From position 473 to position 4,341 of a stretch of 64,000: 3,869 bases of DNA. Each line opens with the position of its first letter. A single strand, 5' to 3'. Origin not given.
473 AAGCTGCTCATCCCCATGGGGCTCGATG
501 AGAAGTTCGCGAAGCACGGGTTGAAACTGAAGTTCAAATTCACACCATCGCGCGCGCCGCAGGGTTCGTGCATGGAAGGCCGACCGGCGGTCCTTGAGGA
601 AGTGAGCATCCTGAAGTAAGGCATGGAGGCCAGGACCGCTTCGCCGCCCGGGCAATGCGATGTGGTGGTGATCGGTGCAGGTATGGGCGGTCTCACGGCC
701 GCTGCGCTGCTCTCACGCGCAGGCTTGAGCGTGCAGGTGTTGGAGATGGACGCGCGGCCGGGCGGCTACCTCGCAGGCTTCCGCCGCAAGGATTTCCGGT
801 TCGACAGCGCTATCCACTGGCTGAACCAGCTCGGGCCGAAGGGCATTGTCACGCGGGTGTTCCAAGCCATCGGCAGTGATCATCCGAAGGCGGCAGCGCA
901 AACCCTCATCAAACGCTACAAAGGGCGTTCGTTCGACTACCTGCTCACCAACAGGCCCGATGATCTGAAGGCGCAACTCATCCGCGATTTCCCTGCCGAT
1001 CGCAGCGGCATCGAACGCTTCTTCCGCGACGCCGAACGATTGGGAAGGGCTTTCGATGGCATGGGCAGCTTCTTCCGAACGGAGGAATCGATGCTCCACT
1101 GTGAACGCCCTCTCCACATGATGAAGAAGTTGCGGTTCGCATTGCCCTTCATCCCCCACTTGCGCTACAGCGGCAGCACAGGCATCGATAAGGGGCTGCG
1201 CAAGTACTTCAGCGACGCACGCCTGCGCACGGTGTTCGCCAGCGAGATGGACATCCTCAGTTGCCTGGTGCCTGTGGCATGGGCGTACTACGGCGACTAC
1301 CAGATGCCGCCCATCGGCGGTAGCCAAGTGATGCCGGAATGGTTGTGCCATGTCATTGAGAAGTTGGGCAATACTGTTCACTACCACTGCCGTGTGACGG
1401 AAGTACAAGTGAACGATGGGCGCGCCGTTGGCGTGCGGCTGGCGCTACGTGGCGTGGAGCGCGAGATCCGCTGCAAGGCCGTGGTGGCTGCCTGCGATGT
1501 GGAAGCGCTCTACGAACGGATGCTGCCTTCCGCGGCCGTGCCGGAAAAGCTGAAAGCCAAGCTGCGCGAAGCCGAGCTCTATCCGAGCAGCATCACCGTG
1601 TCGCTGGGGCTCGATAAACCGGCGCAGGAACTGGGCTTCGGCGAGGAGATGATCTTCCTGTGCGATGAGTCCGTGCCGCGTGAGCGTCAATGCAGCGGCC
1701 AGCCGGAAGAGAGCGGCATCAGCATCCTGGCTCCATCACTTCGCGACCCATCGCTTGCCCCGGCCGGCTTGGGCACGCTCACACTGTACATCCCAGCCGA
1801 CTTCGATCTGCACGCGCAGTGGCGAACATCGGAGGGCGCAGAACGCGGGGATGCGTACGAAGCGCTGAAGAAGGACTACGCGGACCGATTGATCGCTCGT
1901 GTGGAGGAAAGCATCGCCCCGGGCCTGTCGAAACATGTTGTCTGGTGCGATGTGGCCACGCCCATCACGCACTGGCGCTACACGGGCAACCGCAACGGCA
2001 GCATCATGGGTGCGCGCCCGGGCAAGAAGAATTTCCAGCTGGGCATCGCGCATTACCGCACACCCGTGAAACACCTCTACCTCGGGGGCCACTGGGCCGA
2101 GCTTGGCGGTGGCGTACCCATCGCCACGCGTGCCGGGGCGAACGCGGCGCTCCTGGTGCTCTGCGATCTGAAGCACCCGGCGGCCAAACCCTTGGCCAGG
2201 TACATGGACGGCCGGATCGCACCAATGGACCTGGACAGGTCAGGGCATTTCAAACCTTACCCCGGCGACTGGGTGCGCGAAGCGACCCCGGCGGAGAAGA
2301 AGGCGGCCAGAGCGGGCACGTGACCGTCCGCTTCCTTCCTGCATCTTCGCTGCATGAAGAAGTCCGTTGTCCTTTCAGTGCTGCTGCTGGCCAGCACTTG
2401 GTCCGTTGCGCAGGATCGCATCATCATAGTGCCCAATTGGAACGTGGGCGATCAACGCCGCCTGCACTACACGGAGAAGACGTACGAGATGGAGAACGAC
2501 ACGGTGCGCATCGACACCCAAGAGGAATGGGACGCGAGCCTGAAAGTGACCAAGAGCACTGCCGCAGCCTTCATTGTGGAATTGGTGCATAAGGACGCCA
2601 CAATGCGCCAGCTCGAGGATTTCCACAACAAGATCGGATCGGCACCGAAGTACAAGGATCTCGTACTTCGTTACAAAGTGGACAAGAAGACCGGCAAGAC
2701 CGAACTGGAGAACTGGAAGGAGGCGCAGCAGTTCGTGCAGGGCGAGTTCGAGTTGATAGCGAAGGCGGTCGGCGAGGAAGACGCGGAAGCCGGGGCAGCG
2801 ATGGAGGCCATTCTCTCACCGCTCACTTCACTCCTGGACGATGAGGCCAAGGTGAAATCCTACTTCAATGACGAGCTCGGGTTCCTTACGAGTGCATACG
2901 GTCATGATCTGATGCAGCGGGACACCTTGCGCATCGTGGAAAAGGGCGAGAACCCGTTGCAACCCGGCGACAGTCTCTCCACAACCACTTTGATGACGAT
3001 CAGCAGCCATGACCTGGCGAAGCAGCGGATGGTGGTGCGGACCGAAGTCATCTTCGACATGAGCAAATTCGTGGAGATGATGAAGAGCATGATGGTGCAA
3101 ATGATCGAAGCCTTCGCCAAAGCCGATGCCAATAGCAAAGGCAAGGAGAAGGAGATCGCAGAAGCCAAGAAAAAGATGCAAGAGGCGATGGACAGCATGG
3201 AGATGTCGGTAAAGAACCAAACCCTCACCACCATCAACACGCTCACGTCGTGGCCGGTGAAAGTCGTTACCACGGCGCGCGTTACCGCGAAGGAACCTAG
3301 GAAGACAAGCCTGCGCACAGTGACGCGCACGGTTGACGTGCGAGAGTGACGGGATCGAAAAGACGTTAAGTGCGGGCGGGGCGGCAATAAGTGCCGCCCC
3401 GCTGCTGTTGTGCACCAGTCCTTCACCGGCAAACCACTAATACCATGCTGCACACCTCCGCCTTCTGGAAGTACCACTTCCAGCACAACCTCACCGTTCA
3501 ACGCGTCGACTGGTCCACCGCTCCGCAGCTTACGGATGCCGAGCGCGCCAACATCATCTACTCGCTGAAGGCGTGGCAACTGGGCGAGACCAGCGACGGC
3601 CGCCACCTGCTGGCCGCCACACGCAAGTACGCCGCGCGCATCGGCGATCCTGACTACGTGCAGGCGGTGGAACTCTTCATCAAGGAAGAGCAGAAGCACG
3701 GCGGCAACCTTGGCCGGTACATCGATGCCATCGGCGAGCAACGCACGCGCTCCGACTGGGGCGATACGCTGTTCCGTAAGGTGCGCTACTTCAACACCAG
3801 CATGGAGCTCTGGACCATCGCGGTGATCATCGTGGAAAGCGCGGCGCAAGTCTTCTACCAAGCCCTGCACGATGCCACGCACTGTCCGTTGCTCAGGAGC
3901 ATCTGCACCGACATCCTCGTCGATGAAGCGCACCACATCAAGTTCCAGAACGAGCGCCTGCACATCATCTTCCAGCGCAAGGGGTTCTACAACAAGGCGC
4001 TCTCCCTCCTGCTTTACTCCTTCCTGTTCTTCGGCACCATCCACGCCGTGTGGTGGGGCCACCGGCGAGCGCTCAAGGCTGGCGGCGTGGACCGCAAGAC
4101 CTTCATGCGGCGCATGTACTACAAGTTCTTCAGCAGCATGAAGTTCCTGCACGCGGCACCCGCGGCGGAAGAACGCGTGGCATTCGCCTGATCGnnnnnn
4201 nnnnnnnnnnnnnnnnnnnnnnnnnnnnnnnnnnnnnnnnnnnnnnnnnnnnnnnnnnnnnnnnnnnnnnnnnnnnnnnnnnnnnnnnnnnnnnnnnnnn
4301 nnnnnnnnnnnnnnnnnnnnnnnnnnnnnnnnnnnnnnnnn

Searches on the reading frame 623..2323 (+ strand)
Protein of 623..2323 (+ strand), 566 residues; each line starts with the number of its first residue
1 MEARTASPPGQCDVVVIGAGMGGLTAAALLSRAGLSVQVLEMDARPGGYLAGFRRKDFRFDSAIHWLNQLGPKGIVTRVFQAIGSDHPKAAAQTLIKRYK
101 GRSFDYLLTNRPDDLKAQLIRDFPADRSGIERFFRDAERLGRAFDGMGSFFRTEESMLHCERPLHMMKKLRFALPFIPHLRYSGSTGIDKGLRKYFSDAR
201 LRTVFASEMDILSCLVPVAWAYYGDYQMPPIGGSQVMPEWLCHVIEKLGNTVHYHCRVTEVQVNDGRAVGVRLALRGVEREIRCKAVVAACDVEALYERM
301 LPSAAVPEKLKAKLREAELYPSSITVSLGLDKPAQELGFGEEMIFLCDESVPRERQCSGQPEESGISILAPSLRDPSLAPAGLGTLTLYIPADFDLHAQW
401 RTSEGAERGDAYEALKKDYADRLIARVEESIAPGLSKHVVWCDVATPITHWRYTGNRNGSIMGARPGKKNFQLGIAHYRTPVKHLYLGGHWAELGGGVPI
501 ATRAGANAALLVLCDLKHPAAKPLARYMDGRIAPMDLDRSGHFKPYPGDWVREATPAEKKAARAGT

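Call 24: search_protein_families(library=pfam, proteins=[window:623-2323:+], max_evalue=0.001)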
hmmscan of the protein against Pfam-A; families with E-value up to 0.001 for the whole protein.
window:623-2323:+ (566 aa): 10 families
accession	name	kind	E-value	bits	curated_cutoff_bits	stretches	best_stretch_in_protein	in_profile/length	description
PF01593.30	Amino_oxidase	-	7.3e-25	88.6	19.8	1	21-512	1-442/443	Flavin containing amine oxidoreductase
PF13450.12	NAD_binding_8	-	2.5e-15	57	21.9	1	16-81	1-66/68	NAD(P)-binding Rossmann-like domain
PF12831.13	FAD_oxidored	-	1.2e-09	38.4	27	1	13-85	1-70/416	FAD dependent oxidoreductase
PF01266.30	DAO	-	2.1e-09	37.8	27.9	1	13-48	1-37/353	FAD dependent oxidoreductase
PF00890.30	FAD_binding_2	-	1.9e-06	27.8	20.4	1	13-45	1-33/414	FAD binding domain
PF00070.33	Pyr_redox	-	1.2e-05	26.1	22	0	14-46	2-34/82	Pyridine nucleotide-disulphide oxidoreductase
PF01946.23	Thi4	-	1.2e-05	25.1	26.2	1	12-48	18-55/235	Thi4 family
PF03486.20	HI0933_like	-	3.4e-05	23.9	50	0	13-47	2-36/244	HI0933-like protein Rossmann domain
PF07992.20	Pyr_redox_2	-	4.7e-05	23.4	26.1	0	13-43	2-31/291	Pyridine nucleotide-disulphide oxidoreductase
PF01494.25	FAD_binding_3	-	5.9e-05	22.9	22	1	12-44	2-34/349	FAD binding domain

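Call 58: search_protein_families(library=ncbifam, proteins=[window:623-2323:+], max_evalue=0.0001)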
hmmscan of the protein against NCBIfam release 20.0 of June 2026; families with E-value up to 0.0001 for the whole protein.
window:623-2323:+ (566 aa): 42 families (the best 25 are shown)
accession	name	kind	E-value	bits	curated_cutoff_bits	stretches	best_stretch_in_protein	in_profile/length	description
TIGR02730.1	carot_isom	equivalog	1.7e-42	145.9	586.9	1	13-515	2-491/493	carotenoid isomerase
TIGR02734.1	crtI_fam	subfamily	2.5e-34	118.8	238.1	1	14-518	1-494/504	phytoene desaturase family protein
TIGR02733.1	desat_CrtD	equivalog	3e-33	115.3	549.7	2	12-91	2-81/492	C-3',4' desaturase CrtD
NF045637.1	carotdesatCrtDProt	equivalog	1.1e-24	86.9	580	2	14-206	1-186/485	1-hydroxycarotenoid 3,4-desaturase CrtD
NF045689.1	BCarotKetCrtO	equivalog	3.3e-20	72.2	1000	1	364-514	387-537/563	beta-carotene ketolase CrtO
NF058655.1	CrtID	equivalog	7e-20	71.3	640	2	14-66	1-53/478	bifunctional phytoene desaturase/3,4-desaturase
NF005560.0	PRK07233.1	equivalog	4.8e-14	52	252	1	14-62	3-51/435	hypothetical protein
TIGR03467.1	HpnE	equivalog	1e-11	44.9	283.05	1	14-66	1-55/430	hydroxysqualene dehydroxylase HpnE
NF006130.0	PRK08274.1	equivalog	1.4e-11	43.9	369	1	227-291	124-189/467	FAD-dependent tricarballylate dehydrogenase TcuA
NF005548.0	PRK07208.1-4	equivalog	1.6e-11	43.5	389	1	13-66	5-58/488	hypothetical protein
NF042421.1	hydcarot_desat_CrtD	equivalog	3.5e-11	42.2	500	1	14-62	4-52/487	1-hydroxycarotenoid 3,4-desaturase CrtD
NF005547.0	PRK07208.1-3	equivalog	1.1e-08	34.3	380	1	13-111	6-103/465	hypothetical protein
NF005545.0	PRK07208.1-1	equivalog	1.5e-08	33.5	451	1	11-65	7-62/504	hypothetical protein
NF004789.0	PRK06134.1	subfamily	6.8e-08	31.5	747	1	6-49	7-50/581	FAD-dependent oxidoreductase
NF041080.1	DGGGPL_reductase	equivalog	9.8e-08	31.3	580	0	12-43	2-33/447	digeranylgeranylglycerophospholipid reductase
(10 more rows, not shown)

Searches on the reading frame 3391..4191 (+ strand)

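Call 24: search_protein_families(library=pfam, proteins=[window:3391-4191:+], max_evalue=0.001)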
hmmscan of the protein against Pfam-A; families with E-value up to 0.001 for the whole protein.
window:3391-4191:+ (266 aa): 1 family
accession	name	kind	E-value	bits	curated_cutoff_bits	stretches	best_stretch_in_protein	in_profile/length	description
PF11583.14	AurF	-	0.00016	21.4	29.6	1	97-218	111-235/282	P-aminobenzoate N-oxygenase AurF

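Call 58: search_protein_families(library=ncbifam, proteins=[window:3391-4191:+], max_evalue=0.0001)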
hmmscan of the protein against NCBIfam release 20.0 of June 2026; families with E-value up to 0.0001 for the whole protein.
window:3391-4191:+ (266 aa): 0 families
